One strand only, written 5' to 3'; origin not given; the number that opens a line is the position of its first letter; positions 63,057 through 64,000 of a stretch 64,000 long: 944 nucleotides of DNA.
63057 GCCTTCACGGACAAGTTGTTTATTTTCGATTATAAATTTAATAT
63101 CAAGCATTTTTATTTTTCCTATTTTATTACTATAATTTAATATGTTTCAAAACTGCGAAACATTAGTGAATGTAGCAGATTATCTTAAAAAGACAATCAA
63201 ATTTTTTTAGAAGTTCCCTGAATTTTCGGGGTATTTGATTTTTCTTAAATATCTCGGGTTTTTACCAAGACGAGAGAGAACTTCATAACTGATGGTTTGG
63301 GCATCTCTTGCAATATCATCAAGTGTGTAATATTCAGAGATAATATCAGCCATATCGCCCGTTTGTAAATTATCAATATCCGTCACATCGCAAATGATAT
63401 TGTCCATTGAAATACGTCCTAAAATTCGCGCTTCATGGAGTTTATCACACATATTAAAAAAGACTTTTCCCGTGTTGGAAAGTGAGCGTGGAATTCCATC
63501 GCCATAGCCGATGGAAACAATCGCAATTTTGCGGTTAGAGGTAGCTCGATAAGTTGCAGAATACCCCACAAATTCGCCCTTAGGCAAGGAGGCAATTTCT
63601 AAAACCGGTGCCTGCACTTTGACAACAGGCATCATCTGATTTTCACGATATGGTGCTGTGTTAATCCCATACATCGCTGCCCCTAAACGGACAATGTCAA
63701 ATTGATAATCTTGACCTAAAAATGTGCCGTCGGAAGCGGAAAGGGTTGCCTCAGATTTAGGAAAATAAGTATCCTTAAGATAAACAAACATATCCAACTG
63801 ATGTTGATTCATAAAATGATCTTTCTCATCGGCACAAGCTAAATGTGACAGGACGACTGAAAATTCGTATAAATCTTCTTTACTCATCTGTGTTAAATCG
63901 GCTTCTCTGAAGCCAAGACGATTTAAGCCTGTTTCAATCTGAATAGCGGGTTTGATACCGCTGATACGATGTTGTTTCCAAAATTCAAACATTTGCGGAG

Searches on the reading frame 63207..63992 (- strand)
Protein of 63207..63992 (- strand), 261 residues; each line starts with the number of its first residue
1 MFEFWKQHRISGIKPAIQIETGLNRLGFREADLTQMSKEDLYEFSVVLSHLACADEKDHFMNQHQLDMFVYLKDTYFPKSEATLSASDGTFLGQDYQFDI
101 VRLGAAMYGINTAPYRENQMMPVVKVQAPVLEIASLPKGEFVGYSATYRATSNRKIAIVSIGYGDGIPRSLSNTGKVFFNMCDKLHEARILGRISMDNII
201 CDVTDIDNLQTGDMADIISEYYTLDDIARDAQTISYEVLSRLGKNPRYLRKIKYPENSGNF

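Call 52: search_protein_families(library=pfam, proteins=[window:63207-63992:-], max_evalue=0.001)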
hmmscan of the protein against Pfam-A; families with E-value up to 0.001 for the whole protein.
window:63207-63992:- (261 aa): 2 families
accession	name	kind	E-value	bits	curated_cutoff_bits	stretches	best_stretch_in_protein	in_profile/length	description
PF00842.27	Ala_racemase_C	-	3.5e-33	114.4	25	1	123-245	1-122/127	Alanine racemase, C-terminal domain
PF01168.26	Ala_racemase_N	-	1.4e-17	64.6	24.1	1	11-111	112-219/220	Alanine racemase, N-terminal domain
